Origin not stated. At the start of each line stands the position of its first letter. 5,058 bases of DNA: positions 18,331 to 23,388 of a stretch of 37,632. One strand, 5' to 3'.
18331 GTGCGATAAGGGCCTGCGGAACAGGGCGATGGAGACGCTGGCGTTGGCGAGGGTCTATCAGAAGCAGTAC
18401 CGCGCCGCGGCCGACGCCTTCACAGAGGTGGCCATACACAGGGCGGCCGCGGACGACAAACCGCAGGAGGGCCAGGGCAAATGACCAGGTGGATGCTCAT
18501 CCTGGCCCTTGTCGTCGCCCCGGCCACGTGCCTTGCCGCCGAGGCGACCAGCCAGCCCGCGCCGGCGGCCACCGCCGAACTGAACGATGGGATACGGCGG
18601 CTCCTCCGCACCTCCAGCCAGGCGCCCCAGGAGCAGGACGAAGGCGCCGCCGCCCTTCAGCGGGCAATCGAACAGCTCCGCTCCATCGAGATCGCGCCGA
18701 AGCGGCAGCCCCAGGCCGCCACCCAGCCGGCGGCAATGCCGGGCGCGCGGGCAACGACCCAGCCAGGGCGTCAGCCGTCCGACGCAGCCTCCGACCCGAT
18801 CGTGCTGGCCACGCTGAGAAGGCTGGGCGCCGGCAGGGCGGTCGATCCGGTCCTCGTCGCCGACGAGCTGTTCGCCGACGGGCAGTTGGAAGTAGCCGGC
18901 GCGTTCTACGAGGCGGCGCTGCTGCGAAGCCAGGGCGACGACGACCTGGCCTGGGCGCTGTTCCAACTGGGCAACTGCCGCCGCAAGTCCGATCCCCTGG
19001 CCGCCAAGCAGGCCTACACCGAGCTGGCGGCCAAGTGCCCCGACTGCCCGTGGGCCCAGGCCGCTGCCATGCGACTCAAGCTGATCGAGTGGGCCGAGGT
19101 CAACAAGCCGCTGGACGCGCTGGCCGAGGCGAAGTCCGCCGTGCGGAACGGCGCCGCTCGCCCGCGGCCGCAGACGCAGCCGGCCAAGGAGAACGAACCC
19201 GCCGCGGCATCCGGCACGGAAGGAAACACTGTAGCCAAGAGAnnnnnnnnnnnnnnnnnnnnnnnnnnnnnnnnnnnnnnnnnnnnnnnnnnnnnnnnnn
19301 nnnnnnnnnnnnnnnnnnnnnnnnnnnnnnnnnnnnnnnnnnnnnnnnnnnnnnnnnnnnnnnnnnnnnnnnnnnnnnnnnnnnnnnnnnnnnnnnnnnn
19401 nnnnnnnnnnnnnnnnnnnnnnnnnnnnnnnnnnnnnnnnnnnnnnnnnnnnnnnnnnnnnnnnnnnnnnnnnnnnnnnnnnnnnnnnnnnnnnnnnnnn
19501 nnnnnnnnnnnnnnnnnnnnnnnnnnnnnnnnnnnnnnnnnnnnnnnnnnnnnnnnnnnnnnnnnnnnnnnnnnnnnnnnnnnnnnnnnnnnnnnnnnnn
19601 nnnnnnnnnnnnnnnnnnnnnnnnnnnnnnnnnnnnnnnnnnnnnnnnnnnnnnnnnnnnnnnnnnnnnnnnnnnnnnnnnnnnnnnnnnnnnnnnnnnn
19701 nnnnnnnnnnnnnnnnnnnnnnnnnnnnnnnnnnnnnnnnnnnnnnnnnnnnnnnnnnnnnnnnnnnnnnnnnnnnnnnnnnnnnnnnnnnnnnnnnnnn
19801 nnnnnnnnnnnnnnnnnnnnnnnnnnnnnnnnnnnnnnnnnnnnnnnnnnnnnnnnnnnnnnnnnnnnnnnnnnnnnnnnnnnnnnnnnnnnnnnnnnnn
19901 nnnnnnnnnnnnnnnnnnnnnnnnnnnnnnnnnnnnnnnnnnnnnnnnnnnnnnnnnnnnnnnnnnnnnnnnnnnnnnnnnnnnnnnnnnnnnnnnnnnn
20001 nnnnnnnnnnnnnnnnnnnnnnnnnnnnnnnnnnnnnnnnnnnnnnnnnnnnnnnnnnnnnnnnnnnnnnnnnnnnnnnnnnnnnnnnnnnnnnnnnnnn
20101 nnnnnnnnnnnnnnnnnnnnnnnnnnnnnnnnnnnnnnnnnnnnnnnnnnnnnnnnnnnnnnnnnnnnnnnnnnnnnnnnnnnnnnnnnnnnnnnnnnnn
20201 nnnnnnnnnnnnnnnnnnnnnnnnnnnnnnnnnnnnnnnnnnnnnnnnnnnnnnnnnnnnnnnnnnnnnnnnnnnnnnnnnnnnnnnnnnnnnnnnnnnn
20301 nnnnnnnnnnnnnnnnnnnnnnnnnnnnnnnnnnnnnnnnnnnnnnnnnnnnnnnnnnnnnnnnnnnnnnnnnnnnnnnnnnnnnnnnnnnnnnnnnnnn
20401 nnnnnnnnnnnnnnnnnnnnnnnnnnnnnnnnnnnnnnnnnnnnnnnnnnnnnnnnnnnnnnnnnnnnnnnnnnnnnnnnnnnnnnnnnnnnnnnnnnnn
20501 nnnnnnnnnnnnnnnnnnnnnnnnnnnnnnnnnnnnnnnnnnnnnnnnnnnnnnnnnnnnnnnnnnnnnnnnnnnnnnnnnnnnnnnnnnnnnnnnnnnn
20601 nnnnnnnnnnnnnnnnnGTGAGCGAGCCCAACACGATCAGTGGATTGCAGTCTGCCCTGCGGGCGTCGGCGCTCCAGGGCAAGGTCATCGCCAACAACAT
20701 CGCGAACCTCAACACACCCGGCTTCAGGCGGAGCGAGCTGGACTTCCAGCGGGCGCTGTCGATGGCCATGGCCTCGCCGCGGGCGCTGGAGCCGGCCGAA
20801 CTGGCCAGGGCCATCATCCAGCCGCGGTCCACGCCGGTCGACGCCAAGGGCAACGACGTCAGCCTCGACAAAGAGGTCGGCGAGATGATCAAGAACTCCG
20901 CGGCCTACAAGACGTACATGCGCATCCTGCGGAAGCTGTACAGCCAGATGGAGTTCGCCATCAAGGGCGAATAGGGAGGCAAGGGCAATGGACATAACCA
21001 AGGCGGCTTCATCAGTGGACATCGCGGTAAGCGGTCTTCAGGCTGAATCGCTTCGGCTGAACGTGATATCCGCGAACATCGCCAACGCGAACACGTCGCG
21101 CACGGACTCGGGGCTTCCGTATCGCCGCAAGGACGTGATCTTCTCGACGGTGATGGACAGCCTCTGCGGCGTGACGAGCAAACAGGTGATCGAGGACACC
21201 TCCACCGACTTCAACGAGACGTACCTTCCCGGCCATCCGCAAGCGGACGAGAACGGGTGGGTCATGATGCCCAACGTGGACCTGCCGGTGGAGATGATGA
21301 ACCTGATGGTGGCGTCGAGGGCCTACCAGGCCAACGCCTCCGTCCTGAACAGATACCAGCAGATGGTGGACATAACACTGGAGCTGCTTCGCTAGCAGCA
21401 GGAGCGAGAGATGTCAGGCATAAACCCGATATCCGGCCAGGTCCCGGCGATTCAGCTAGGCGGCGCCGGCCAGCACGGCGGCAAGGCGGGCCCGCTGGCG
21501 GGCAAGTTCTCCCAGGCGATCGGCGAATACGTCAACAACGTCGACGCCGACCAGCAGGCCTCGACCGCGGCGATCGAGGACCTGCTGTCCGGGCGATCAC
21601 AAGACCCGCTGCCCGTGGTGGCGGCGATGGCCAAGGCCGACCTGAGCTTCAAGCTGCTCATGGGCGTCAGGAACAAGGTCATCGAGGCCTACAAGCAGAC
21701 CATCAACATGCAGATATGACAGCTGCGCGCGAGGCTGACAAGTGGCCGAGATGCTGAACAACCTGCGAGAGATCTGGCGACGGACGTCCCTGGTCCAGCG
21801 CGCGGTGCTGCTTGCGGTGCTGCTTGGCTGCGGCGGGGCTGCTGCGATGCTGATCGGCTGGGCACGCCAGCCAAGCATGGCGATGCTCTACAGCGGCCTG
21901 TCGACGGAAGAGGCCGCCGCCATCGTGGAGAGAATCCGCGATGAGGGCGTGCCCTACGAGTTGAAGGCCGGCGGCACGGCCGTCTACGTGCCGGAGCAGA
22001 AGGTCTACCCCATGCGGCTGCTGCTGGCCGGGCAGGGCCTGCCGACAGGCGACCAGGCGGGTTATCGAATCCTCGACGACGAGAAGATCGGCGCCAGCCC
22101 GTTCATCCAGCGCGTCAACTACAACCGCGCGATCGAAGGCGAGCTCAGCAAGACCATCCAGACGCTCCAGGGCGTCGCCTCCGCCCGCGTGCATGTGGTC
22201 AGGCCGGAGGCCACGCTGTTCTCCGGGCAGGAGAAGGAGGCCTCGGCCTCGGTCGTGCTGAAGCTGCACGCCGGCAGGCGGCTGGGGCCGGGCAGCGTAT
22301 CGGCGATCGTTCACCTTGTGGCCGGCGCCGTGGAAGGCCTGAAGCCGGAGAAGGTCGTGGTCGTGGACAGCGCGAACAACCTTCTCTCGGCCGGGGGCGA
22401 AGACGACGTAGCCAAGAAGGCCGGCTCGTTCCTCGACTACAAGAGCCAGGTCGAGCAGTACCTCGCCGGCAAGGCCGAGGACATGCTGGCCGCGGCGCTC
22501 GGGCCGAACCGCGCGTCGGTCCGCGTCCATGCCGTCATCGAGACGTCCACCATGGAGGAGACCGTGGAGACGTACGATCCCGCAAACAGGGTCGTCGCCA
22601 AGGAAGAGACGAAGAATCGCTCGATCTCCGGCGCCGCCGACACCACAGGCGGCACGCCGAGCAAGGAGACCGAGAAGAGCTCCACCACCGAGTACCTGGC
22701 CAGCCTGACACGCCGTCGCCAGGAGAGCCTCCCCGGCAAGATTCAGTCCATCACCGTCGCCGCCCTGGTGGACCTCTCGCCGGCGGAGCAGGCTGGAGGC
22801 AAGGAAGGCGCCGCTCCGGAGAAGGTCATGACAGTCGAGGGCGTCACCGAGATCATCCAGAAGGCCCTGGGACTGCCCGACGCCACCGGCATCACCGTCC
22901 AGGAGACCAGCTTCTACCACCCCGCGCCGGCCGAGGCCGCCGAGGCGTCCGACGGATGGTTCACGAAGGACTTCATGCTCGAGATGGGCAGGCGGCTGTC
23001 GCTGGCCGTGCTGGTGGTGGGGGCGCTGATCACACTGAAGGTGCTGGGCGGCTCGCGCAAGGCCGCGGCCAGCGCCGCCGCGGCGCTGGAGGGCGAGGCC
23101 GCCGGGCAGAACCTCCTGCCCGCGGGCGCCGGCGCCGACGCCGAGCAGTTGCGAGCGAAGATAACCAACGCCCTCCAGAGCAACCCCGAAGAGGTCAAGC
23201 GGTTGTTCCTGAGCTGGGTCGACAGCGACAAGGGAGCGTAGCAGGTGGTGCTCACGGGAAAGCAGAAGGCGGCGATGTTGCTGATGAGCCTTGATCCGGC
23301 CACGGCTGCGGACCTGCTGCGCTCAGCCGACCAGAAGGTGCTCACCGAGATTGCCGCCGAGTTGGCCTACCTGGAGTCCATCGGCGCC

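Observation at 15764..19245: Two uncharacterised TPR proteins lead the flagellar operon and occupy the slot where a sensor kinase would be expected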

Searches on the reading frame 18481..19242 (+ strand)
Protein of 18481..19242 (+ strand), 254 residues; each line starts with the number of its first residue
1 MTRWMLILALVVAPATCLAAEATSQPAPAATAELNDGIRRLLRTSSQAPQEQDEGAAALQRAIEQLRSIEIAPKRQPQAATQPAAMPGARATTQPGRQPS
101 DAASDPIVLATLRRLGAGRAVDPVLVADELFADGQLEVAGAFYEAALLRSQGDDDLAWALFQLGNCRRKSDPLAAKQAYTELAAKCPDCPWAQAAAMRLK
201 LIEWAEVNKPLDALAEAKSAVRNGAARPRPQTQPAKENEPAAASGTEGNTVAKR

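Call 5: search_protein_families(library=pfam, proteins=[window:18481-19242:+], max_evalue=0.01)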
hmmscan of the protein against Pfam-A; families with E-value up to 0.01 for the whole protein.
window:18481-19242:+ (254 aa): 1 family
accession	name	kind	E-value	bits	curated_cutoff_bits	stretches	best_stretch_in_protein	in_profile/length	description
PF13424.12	TPR_12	-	0.0018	18.9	30.1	1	130-181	13-70/77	Tetratricopeptide repeat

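Call 51: search_protein_families(library=ncbifam, proteins=[window:18481-19242:+], max_evalue=0.01)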
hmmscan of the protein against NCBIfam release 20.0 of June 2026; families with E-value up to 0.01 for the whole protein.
window:18481-19242:+ (254 aa): 0 families

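Call 62: search_solved_structures(query=A3, max_evalue=1, show_alignments=2)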
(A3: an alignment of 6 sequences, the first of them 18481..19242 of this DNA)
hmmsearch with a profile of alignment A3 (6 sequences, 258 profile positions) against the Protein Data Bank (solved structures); distinct sequences matched with E-value up to 1: 30.
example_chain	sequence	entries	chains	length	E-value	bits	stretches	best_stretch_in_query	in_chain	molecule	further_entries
9qhb_A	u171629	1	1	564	2.3e-14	57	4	137-202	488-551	Engineered tetratricopeptide repeat protein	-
8bu0_A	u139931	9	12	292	4.4e-09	39.8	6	137-201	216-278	Consensus tetratricopeptide repeat protein | Crystal structure of an 8-repeat consensus TPR superhelix with Zinc. | Monomer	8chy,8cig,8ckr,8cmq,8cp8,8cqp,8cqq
9qhc_A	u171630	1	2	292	2.8e-08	37.1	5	138-202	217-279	Engineered tetratricopeptide repeat protein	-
6een_A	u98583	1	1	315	8.9e-06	28.9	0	130-159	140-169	Designer Pentatricopeptide Protein dPPR10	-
6g5s_A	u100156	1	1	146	3.6e-05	26.9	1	142-210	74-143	Cell division coordinator CpoB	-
2fo7_A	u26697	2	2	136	7.6e-05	25.9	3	138-200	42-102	SYNTHETIC CONSENSUS TPR PROTEIN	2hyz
8ch0_A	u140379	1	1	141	0.00013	25.2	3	137-201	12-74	Consensus tetratricopeptide repeat protein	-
5hrz_A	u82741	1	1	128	0.0011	22.1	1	139-200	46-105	TPR domain protein 1na0C3_3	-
7obi_A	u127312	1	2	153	0.0012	22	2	143-199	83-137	CTPR-rv4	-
2wqh_A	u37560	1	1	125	0.0015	21.6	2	138-201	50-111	CTPR3Y3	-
6vl6_A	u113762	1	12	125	0.0023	21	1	139-193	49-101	T33_dn2A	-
1na0_A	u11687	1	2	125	0.0033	20.5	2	138-199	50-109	designed protein CTPR3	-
2kc7_A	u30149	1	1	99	0.0038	20.3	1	140-216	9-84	bfr218_protein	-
6v8e_A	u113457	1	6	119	0.0098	18.9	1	138-199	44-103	Designed protein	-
2avp_A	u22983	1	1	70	0.015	18.3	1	137-197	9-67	synthetic consensus TPR protein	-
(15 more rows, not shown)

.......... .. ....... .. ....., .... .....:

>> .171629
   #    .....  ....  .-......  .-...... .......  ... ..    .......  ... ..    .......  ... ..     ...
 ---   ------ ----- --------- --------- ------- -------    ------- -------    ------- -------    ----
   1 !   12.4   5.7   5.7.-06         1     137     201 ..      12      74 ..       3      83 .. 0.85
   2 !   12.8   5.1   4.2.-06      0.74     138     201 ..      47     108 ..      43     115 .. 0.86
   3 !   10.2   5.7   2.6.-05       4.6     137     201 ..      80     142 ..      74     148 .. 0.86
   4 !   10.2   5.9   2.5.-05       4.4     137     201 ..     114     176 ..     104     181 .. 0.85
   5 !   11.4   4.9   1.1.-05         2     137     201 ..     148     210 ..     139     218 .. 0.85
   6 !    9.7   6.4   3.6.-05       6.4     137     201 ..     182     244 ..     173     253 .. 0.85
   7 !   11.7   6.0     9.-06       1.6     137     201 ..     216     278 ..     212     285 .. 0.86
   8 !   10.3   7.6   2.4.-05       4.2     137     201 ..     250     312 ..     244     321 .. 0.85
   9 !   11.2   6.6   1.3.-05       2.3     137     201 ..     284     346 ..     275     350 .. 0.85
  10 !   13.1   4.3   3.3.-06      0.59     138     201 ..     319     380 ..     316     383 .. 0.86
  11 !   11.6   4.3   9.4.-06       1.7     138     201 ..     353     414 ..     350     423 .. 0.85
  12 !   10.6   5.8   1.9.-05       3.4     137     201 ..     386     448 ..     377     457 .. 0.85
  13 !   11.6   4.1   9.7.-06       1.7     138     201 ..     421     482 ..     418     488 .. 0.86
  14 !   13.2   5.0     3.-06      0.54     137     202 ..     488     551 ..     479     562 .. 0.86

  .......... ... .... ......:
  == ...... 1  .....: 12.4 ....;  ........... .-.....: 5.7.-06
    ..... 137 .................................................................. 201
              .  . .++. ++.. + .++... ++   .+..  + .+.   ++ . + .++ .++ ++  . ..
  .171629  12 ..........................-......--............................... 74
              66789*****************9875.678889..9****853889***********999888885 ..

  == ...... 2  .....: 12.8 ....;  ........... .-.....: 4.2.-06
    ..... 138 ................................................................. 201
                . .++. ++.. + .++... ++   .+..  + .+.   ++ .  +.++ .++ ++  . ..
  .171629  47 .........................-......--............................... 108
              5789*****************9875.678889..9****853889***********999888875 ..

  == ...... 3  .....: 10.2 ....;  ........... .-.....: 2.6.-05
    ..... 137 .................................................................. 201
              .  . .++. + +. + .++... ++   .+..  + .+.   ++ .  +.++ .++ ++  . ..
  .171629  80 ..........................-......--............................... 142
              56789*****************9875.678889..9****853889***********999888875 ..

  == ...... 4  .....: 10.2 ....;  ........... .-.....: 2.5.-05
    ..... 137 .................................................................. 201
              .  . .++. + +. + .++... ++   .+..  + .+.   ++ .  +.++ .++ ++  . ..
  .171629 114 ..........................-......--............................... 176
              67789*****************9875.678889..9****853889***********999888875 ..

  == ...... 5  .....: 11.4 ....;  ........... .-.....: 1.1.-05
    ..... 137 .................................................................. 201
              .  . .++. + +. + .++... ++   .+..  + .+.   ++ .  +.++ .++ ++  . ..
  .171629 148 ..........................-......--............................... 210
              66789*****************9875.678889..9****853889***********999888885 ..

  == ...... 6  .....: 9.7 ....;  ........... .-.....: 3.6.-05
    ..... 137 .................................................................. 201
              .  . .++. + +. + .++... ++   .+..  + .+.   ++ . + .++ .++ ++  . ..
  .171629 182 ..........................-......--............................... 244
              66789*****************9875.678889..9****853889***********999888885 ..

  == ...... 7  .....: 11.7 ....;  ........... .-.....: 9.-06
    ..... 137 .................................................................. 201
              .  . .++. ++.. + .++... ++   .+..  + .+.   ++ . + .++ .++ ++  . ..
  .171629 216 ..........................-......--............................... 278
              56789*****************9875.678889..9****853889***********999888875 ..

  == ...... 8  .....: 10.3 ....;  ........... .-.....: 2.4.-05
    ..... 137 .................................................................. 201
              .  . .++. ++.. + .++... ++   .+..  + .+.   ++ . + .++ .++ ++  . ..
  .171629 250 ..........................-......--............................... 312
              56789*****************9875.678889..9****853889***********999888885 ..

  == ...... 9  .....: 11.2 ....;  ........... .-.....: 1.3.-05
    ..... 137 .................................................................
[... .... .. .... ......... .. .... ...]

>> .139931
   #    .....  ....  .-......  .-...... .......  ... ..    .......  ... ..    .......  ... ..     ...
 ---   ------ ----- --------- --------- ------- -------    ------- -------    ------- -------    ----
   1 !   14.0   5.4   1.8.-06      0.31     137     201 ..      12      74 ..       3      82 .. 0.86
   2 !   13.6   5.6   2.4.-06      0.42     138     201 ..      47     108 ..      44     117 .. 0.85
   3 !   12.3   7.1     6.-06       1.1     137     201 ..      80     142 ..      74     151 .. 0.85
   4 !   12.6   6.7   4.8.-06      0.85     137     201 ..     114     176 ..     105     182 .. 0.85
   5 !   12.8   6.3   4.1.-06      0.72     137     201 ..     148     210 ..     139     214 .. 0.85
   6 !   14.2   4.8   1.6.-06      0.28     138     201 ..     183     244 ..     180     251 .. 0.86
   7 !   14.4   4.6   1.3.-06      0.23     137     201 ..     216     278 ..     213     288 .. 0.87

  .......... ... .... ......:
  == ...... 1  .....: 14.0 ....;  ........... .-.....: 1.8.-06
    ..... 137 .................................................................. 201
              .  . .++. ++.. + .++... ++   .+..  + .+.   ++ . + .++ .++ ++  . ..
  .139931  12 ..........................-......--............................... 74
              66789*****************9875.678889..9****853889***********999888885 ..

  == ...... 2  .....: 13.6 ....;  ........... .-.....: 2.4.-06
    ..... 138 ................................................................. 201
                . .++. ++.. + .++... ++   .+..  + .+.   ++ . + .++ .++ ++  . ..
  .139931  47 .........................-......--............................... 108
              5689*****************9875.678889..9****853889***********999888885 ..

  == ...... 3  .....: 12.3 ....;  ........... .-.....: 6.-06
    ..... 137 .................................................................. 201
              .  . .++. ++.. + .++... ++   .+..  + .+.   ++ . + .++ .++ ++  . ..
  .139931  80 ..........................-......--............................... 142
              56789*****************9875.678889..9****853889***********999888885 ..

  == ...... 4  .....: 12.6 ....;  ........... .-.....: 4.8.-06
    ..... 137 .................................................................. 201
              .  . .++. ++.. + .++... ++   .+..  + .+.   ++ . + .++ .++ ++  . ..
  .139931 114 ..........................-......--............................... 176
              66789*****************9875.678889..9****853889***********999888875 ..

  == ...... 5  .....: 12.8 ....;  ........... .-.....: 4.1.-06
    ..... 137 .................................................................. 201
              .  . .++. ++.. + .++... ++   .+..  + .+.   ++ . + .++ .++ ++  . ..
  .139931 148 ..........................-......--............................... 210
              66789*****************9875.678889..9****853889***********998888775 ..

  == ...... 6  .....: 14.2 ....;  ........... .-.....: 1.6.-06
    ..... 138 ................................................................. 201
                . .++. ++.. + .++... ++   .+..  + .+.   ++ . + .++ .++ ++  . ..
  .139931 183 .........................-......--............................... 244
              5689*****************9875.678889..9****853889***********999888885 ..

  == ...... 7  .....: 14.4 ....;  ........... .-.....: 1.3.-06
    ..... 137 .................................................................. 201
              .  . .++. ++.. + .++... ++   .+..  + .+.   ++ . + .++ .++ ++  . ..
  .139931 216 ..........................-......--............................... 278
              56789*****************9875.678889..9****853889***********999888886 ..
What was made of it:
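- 18481..19245 (+): TPR2 gene: 254-aa secreted protein (signal peptide, P/A/Q-rich linker, C-terminal two-motif TPR). The profile matches consensus TPR proteins and CpoB (6g5s, E 3.6e-5) over profile positions 137-210 (call 62).
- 18853..19095 (+): TPR2 aa 125-205: conserved CpoB/YbgF-type TPR unit. PDB profile hits are in call 62.
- On CpoB/YbgF (TIGR02795): The TPR2 profile matches CpoB 6g5s at E 3.6e-5 (call 62).
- Closest known: CpoB/YbgF of the Tol-Pal system. Same: The TPR2 profile hits CpoB 6g5s at E 3.6e-5 (call 62).
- Checked: Its C-terminal part is a two-motif TPR unit (call 62).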

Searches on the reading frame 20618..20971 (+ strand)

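Call 5: search_protein_families(library=pfam, proteins=[window:20618-20971:+], max_evalue=0.01)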
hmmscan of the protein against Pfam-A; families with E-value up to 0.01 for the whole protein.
window:20618-20971:+ (118 aa): 1 family
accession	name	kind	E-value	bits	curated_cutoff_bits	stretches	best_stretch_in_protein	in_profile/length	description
PF00460.25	Flg_bb_rod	-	8.2e-09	35.7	20.7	1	11-37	5-31/31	Flagella basal body rod protein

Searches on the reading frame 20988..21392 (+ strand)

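Call 5: search_protein_families(library=pfam, proteins=[window:20988-21392:+], max_evalue=0.01)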
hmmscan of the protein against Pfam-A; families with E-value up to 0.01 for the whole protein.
window:20988-21392:+ (135 aa): 2 families
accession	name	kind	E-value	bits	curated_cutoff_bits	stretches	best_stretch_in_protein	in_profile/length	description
PF06429.18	Flg_bbr_C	-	1.2e-10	41.1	23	1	89-132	2-45/46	Flagellar basal body rod FlgEFG protein C-terminal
PF00460.25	Flg_bb_rod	-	1.9e-09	37.7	20.7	1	12-37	3-28/31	Flagella basal body rod protein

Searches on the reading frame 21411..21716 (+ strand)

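Call 8: search_protein_families(library=pfam, proteins=[window:21411-21716:+], max_evalue=0.01)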
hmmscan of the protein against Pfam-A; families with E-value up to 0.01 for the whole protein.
window:21411-21716:+ (102 aa): 1 family
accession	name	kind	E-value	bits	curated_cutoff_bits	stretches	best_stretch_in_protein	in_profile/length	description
PF02049.23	FliE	-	4.1e-19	69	22.4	1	28-102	15-89/89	Flagellar hook-basal body complex protein FliE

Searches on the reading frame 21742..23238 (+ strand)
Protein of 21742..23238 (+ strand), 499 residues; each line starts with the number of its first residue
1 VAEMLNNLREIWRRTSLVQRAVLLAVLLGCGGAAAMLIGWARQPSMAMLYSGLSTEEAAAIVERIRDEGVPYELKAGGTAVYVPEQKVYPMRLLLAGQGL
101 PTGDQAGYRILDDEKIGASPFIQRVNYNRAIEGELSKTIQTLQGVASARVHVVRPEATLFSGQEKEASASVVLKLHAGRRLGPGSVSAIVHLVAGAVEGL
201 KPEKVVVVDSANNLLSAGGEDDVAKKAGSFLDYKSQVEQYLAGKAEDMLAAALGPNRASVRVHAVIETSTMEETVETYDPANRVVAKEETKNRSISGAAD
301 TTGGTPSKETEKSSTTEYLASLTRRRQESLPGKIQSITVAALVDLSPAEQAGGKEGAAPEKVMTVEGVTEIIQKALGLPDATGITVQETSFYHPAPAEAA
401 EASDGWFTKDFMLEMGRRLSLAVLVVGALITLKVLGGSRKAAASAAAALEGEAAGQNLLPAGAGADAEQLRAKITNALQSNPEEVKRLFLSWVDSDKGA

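Call 8: search_protein_families(library=pfam, proteins=[window:21742-23238:+], max_evalue=0.01)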
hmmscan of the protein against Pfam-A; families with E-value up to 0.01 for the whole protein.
window:21742-23238:+ (499 aa): 2 families
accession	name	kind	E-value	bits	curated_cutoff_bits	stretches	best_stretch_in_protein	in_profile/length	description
PF01514.23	YscJ_FliF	-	1.2e-60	204.9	24.4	1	42-216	2-178/179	Secretory protein of YscJ/FliF family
PF08345.17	YscJ_FliF_C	-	2e-14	54.7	23.8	1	249-387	1-143/147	Flagellar M-ring protein C-terminal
